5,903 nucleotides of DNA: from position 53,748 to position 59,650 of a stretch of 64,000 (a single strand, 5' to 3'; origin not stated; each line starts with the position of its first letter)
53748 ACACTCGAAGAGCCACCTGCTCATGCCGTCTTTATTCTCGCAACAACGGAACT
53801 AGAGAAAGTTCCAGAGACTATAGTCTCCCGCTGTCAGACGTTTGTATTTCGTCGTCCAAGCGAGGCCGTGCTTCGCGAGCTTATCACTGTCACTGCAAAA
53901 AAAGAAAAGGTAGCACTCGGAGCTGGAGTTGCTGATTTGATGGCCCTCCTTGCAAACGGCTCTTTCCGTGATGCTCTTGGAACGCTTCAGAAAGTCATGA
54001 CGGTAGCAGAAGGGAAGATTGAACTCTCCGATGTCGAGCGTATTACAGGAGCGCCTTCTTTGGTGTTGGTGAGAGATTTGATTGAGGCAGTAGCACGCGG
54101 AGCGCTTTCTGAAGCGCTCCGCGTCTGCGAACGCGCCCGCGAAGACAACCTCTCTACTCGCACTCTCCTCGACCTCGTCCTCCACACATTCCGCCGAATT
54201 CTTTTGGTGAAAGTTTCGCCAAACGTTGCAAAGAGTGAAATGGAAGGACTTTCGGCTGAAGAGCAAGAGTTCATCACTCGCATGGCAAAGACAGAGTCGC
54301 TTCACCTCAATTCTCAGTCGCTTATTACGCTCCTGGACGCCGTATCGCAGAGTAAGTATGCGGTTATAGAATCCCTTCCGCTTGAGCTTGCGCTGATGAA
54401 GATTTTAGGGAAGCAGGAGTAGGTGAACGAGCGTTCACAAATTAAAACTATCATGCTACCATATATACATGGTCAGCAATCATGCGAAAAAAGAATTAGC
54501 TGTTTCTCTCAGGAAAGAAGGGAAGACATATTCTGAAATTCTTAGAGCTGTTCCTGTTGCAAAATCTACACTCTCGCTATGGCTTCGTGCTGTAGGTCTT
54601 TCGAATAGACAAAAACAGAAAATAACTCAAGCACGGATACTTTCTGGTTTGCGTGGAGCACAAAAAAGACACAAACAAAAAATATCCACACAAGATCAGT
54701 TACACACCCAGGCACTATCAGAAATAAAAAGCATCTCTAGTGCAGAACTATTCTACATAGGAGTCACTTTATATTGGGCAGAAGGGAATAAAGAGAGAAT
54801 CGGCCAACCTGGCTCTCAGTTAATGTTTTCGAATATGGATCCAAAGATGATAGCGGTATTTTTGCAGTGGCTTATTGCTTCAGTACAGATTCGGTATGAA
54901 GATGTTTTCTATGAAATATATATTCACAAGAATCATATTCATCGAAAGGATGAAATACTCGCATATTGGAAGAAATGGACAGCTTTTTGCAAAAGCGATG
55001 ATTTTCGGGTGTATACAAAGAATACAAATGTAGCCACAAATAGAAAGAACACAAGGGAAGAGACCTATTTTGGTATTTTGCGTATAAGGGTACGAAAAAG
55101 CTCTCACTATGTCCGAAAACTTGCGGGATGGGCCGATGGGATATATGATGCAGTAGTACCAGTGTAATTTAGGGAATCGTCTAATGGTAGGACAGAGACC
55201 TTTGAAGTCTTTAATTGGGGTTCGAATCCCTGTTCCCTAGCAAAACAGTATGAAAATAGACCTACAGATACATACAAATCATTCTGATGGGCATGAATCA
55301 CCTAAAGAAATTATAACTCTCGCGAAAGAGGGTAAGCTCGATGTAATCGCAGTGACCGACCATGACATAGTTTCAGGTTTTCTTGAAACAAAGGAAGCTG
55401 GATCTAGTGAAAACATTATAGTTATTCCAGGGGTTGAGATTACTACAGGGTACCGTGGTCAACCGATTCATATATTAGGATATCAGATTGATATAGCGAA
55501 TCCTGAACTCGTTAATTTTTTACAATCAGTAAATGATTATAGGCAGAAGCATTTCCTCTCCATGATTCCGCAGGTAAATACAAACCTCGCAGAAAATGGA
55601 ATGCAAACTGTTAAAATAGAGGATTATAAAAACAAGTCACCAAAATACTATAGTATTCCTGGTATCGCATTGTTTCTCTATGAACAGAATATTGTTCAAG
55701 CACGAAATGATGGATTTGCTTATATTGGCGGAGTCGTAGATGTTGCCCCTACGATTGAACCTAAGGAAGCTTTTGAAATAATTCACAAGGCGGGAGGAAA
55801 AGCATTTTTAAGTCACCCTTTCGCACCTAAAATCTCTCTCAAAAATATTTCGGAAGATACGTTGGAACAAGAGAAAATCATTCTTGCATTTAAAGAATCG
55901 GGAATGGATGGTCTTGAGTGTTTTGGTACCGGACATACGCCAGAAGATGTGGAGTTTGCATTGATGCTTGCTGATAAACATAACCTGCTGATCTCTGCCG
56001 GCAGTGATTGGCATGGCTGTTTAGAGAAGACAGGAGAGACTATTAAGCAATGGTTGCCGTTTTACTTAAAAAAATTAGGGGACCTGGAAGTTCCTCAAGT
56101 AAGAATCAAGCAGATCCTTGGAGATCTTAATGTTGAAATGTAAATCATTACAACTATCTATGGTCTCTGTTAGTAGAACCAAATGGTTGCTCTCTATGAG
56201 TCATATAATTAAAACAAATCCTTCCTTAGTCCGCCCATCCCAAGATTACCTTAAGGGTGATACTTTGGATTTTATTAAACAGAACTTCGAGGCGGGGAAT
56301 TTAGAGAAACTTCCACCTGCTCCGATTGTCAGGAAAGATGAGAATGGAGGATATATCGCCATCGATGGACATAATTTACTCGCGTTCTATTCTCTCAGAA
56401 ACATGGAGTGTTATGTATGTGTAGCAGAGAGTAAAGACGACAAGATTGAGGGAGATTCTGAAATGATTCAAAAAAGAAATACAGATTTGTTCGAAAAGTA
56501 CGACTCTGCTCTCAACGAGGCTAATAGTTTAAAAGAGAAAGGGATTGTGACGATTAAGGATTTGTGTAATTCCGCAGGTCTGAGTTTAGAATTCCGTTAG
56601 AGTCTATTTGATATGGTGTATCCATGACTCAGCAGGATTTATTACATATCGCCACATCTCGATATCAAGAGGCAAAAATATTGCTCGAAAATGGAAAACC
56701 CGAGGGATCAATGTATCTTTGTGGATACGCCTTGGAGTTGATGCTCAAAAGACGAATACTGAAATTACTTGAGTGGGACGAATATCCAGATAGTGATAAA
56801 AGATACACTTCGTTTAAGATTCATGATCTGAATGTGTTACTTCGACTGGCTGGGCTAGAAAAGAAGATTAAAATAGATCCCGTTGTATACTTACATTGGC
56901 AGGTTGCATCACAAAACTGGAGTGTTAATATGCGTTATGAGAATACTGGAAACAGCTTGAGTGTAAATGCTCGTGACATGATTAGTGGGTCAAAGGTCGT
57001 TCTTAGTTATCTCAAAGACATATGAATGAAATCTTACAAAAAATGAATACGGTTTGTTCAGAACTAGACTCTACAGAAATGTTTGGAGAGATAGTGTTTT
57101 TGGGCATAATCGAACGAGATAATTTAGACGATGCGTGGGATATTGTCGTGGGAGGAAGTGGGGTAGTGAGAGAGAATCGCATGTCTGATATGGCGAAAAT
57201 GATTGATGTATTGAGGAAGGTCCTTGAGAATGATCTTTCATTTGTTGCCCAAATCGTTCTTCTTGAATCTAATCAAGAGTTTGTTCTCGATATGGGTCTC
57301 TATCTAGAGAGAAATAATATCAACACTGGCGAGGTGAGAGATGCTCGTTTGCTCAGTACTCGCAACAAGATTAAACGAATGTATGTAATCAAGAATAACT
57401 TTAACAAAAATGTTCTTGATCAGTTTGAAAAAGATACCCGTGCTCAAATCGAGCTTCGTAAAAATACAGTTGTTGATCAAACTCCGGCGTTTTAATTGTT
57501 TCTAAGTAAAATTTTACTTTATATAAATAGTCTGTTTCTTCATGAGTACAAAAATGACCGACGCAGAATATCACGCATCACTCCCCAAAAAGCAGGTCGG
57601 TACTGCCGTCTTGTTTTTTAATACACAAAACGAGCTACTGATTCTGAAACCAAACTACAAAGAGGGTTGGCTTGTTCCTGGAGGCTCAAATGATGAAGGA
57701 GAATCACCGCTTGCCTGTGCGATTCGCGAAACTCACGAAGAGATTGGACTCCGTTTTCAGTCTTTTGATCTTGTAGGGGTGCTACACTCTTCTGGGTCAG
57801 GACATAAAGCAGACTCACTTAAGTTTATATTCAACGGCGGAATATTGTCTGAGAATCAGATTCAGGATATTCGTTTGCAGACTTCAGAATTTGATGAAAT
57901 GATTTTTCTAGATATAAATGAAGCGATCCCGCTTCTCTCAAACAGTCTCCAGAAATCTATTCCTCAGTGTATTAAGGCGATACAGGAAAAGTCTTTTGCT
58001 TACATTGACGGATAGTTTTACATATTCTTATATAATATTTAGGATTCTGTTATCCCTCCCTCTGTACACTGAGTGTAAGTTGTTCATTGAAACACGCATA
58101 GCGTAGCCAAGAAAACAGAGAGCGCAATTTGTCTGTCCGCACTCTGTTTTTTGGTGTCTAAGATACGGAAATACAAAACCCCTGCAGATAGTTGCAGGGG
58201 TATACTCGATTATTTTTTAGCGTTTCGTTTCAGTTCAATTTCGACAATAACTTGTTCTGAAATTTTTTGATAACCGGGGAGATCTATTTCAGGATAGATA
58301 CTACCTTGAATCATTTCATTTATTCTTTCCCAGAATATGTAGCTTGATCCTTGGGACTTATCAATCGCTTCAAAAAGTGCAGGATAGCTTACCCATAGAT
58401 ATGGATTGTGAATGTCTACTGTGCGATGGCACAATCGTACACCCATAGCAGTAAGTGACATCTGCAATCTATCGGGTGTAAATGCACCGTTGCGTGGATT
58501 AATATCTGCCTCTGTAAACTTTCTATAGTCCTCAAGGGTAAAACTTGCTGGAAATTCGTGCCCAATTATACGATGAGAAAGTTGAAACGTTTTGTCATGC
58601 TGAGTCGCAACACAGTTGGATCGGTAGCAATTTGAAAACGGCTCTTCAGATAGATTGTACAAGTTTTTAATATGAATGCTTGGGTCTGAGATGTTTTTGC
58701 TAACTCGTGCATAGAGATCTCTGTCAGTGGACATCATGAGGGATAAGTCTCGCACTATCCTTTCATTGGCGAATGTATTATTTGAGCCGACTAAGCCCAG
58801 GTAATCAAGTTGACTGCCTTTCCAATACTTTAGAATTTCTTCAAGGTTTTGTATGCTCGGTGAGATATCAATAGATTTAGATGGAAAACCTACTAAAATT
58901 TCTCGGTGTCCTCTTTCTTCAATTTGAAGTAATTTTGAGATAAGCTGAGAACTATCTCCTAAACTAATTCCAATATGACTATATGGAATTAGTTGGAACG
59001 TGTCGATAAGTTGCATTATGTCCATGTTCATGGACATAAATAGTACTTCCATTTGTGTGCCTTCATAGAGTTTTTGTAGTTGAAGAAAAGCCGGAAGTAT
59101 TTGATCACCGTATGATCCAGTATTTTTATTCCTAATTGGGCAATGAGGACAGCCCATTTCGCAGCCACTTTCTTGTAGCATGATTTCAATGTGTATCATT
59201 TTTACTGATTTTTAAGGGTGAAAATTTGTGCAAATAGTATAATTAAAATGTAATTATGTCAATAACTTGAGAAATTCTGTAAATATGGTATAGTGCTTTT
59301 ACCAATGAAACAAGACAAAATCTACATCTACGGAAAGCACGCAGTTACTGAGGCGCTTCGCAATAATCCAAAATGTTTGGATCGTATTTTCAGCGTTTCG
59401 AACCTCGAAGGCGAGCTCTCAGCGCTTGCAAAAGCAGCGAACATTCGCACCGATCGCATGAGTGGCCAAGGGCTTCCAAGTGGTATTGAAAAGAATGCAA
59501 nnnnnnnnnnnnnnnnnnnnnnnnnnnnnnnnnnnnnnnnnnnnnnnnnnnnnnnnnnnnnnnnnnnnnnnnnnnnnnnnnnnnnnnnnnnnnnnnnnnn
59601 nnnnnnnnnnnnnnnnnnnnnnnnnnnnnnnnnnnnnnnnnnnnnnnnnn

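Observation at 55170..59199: Accessory islet downstream of tRNA-Gln: PHP phosphoesterase, ParB-like nuclease, HEPN module, NUDIX hydrolase, radical SAM protein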

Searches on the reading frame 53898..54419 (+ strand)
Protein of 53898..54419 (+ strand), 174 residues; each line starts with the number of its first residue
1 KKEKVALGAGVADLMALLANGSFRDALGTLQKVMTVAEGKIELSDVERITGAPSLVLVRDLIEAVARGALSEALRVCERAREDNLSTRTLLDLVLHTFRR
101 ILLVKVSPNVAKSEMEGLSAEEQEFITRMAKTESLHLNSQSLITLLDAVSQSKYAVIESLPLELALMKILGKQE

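Call 23: find_related_loci(query=window:53898-54419:+, collection=metagenome_contigs, flank=10000)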
Query window:53898-54419:+ (174 aa) in metagenome_contigs; peptide patterns used: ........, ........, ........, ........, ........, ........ (x = any residue, [..] = any of these).
234 stretches matched a pattern, but none encodes a relative of the query by tblastn (E <= 1e-3).
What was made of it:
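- On tRNA-integrated genomic island: The DnaX-tRNA-Gln site of that organism was not found (call 23).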

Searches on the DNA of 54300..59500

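Call 82: search_rna_families(source=window, start=54300, end=59500, threshold=evalue, max_evalue=1)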
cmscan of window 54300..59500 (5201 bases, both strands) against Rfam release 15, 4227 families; matches with E-value up to 1: 2.
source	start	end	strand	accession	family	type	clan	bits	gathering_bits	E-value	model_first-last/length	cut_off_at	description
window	55170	55240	+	RF00005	tRNA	Gene; tRNA;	CL00001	58.6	29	3.5e-11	1-71/71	no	tRNA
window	54552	54636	-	RF00543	snopsi18S-1377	Gene; snRNA; snoRNA; HACA-box;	-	23.4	48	0.52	1-140/140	no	Small nucleolar RNA psi18S-1377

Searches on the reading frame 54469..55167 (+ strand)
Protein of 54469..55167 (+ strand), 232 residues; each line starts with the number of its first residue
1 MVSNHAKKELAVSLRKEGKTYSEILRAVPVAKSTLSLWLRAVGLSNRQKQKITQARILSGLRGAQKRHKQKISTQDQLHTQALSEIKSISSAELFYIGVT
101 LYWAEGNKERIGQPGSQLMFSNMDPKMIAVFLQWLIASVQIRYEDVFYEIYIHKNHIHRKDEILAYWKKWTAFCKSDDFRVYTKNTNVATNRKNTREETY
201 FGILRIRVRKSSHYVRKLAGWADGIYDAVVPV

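Call 4: search_protein_families(library=pfam, proteins=[window:54469-55167:+], max_evalue=1)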
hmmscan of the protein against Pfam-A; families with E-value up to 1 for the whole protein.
window:54469-55167:+ (232 aa): 1 family
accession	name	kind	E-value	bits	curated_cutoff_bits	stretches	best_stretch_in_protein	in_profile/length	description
PF13384.12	HTH_23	-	0.089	13.1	24.6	1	10-41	9-40/50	Homeodomain-like domain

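Call 5: search_protein_families(library=padloc, proteins=[window:54469-55167:+], max_evalue=1)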
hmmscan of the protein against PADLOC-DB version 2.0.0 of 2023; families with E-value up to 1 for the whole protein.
window:54469-55167:+ (232 aa): 0 families

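Call 6: search_protein_families(library=ncbifam, proteins=[window:54469-55167:+], max_evalue=1)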
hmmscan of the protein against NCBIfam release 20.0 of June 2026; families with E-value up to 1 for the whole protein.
window:54469-55167:+ (232 aa): 0 families

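Call 7: search_protein_families(library=phrogs, proteins=[window:54469-55167:+], max_evalue=1)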
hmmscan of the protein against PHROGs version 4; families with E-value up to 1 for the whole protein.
window:54469-55167:+ (232 aa): 7 families
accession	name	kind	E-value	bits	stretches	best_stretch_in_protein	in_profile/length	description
phrog_4151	-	DNA, RNA and nucleotide metabolism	0.00091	20.1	1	3-87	5-93/154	DNA binding protein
phrog_3910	-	transcription regulation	0.00098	19.2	1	8-87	75-155/356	transcriptional regulator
phrog_664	-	DNA, RNA and nucleotide metabolism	0.0066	17.3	1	7-65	89-148/210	DNA binding protein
phrog_351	-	transcription regulation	0.074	12.6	1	6-78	750-815/928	RNA polymerase sigma factor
phrog_5301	-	transcription regulation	0.089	14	1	12-54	14-56/132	transcriptional repressor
phrog_645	-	DNA, RNA and nucleotide metabolism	0.18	12.9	1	7-35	26-55/196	Rnase E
phrog_3572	-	lysis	0.18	11.2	1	42-95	299-350/653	endolysin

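Call 68: search_solved_structures(query=window:54469-55167:+, max_evalue=10)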
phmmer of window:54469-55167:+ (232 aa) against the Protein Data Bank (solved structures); distinct sequences matched with E-value up to 10: 0.

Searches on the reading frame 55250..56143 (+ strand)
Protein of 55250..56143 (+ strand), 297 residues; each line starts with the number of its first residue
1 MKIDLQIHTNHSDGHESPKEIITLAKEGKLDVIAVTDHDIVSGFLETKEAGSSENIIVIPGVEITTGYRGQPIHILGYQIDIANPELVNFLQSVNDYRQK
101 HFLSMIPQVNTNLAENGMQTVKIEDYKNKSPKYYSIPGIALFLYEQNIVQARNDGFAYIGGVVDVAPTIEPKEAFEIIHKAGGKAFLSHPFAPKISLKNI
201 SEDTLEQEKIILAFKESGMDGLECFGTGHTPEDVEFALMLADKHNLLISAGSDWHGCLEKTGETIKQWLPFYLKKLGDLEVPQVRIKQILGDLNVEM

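Call 4: search_protein_families(library=pfam, proteins=[window:55250-56143:+], max_evalue=1)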
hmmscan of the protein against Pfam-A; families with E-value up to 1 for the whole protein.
window:55250-56143:+ (297 aa): 1 family
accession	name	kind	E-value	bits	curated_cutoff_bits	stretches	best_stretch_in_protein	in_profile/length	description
PF02811.25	PHP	-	1.7e-09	38.6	26.4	1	4-94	1-92/164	PHP domain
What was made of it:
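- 55250..56143 (+): PHP-family phosphoesterase of the TrpH/YciV type (297 aa). It starts 8 nt after the tRNA. It is core-like and not part of the accessory set. Pfam PHP 1.7e-9 (call 4).
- Checked: PHP ORF 55250-56143 hits Pfam PHP at E 1.7e-9, above the gathering score (call 4).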

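Call 5: search_protein_families(library=padloc, proteins=[window:55250-56143:+], max_evalue=1)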
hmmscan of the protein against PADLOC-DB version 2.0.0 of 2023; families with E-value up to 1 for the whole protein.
window:55250-56143:+ (297 aa): 2 families
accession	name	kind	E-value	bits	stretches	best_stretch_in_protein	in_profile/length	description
PDLC04680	PDC-M49A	-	0.00046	16.9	1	2-67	3-71/674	-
PDLC04678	PDC-M49A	-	0.00054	16.4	1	2-68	4-74/681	-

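Call 6: search_protein_families(library=ncbifam, proteins=[window:55250-56143:+], max_evalue=1)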
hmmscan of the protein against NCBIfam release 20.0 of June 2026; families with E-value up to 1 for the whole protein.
window:55250-56143:+ (297 aa): 15 families
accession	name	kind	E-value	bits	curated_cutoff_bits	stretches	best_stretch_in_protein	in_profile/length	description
NF041577.1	nside_bi_sphtase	equivalog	2.3e-34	118.9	400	1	2-263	3-258/276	3',5'-nucleoside bisphosphate phosphatase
NF047791.1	RNaseRnm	equivalog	8e-33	113.9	375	1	3-260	3-255/275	RNase RNM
NF038032.1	CehA_McbA_metalo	domain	6e-17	62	80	2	2-78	4-77/315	CehA/McbA family metallohydrolase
NF041661.1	Cycl_ph_dihydrol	equivalog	4.4e-15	55.7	500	1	4-258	1-247/259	phosphoribosyl 1,2-cyclic phosphate 1,2-diphosphodiesterase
NF045780.1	TrlF_fam_ATP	equivalog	1.2e-11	44.1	350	1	2-99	7-119/944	TrlF family AAA-like ATPase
NF001688.0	PRK00448.1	equivalog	6.1e-07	27.4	873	1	2-83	338-421/1445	PolC-type DNA polymerase III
TIGR01405.1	polC_Gram_pos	equivalog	4e-06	24.8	1043.45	1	2-70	104-174/1211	DNA polymerase III subunit alpha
NF004981.0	PRK06361.1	equivalog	7.2e-06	25.5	117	1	3-65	2-72/217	histidinol phosphate phosphatase domain-containing protein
NF004225.0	PRK05672.1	subfamily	0.0011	17.1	939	1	4-99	8-94/1047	error-prone DNA polymerase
NF005298.0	PRK06826.1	equivalog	0.0022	15.7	1260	1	3-69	6-74/1151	DNA polymerase III subunit alpha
TIGR00594.1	polc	superfamily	0.0035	15.4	434.35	1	3-65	2-66/1022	DNA polymerase III subunit alpha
NF004226.0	PRK05673.1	equivalog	0.0051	14.7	1002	1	3-66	7-72/1146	DNA polymerase III subunit alpha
NF006251.0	PRK08392.1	equivalog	0.017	14.6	212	1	3-63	2-69/216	hypothetical protein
NF006375.0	PRK08609.1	equivalog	0.11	11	426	1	2-39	336-373/571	DNA polymerase/3'-5' exonuclease PolX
NF005928.0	PRK07945.1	equivalog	0.19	11.1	250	1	2-39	99-136/337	PHP domain-containing protein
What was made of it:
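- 55250..56143 (+): NCBIfam nearest models are 3',5'-nucleoside bisphosphate phosphatase (2e-34) and RNase RNM (8e-33), both below cut-off (call 6).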

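Call 7: search_protein_families(library=phrogs, proteins=[window:55250-56143:+], max_evalue=1)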
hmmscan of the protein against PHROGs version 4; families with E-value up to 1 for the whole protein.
window:55250-56143:+ (297 aa): 2 families
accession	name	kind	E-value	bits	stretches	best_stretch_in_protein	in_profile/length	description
phrog_405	-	DNA, RNA and nucleotide metabolism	2e-06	26.9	1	8-67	52-111/1190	DNA polymerase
phrog_7513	-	unknown function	0.0029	17.5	1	5-64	14-75/461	-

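Call 83: find_related_loci(query=window:55250-56143:+, collection=metagenome_contigs, flank=10000)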
Query window:55250-56143:+ (297 aa) in metagenome_contigs; peptide patterns used: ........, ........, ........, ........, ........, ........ (x = any residue, [..] = any of these).
292 stretches matched a pattern; 31 encode a relative of the query (tblastn E <= 1e-3); 31 distinct loci.
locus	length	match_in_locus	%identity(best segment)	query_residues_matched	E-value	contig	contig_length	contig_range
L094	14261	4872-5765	63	1-297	2e-127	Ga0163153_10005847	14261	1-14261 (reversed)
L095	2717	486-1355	60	1-290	1e-126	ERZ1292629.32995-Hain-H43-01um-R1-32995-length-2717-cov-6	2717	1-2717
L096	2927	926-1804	58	1-293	5e-120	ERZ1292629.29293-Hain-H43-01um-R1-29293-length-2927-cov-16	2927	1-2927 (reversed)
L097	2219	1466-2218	65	1-251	1e-112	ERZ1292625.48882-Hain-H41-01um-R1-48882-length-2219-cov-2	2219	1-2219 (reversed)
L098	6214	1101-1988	51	1-296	3e-105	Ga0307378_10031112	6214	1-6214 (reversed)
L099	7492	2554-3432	51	1-293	7e-98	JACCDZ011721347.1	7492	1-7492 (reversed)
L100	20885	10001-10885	42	1-295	2e-67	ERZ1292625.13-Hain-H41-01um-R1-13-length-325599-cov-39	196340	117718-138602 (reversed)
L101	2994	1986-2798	30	1-255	2e-31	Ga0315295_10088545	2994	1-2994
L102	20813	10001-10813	30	1-255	5e-31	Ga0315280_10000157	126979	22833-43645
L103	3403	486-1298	30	1-255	8e-31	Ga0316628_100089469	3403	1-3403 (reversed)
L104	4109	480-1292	30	1-255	6e-31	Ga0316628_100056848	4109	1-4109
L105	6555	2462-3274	31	1-255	6e-31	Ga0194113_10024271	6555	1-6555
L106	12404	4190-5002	31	1-255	2e-30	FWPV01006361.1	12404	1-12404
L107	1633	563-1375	29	1-255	8e-31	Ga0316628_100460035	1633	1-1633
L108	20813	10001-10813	30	1-255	2e-30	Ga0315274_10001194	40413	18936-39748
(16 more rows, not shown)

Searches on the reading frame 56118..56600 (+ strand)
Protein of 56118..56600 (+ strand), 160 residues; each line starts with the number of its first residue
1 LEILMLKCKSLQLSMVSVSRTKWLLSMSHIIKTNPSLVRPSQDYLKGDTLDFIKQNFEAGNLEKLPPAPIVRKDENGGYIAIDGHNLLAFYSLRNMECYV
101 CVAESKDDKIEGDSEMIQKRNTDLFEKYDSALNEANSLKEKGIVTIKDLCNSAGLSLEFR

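Call 4: search_protein_families(library=pfam, proteins=[window:56118-56600:+], max_evalue=1)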
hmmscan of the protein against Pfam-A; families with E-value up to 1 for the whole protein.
window:56118-56600:+ (160 aa): 0 families

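Call 5: search_protein_families(library=padloc, proteins=[window:56118-56600:+], max_evalue=1)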
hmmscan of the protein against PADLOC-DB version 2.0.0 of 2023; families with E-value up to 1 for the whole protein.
window:56118-56600:+ (160 aa): 0 families

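Call 6: search_protein_families(library=ncbifam, proteins=[window:56118-56600:+], max_evalue=1)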
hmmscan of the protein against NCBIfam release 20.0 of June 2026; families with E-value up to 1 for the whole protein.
window:56118-56600:+ (160 aa): 1 family
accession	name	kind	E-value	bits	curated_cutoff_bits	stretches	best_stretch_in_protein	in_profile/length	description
NF053728.1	CT795_fam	subfamily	0.12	12.2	72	1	108-144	27-61/151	CT795 family Sec-dependent secreted effector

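Call 7: search_protein_families(library=phrogs, proteins=[window:56118-56600:+], max_evalue=1)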
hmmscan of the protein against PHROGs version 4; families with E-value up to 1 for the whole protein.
window:56118-56600:+ (160 aa): 0 families

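Call 16: search_solved_structures(query=window:56118-56600:+, max_evalue=10)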
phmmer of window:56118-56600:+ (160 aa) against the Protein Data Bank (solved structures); distinct sequences matched with E-value up to 10: 0.
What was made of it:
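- On ParB/Srx (ParBc, PF02195): PDB sequences gave none at E up to 10 (call 16).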

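Call 58: search_dna_similar(query=window:56196-56600:+, collection=phages, mode=protein, max_evalue=1, max_rows=15)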
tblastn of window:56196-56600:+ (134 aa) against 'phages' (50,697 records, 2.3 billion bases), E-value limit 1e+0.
Records with a match: 1; places in all: 1; records where one place covers at least 80% of the query: 0.
Best place of each record, by identity: <60% 1.
By first word of the organism name: Bacteriophage 1.
By host as written in the record: - 1.
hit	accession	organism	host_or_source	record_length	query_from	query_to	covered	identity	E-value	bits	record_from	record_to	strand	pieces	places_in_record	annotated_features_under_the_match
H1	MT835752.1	Bacteriophage sp.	human fecal samples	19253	8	56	37%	36.5%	1e-1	37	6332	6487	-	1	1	record has no annotation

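Call 59: search_dna_similar(query=window:56196-56600:+, collection=plasmids, mode=protein, max_evalue=1, max_rows=15)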
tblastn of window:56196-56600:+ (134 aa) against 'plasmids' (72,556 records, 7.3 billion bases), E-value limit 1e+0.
No match.
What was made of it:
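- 56196..56600 (+): p134, a genus-restricted small protein (alternative starts at 56130 and 56118). The ParB/Srx resemblance rests on a motif only and is unconfirmed. No family or PDB match (calls 4-7, 16, 58, 59).
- Checked: Pfam, NCBIfam, PHROGs, PADLOC, PDB sequences, phages and plasmids all gave no match (calls 4-7, 16, 58, 59).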

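Call 78: get_annotated_region(hit=H1, flank=1500)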
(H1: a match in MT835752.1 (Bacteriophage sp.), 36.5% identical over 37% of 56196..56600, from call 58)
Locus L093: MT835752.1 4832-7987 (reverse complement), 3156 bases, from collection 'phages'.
description: UNVERIFIED: Bacteriophage sp. clone scaffold_602 genomic sequence.
organism: Bacteriophage sp. (NCBI taxid 38018)
taxonomy: Viruses
host: -; source: human fecal samples; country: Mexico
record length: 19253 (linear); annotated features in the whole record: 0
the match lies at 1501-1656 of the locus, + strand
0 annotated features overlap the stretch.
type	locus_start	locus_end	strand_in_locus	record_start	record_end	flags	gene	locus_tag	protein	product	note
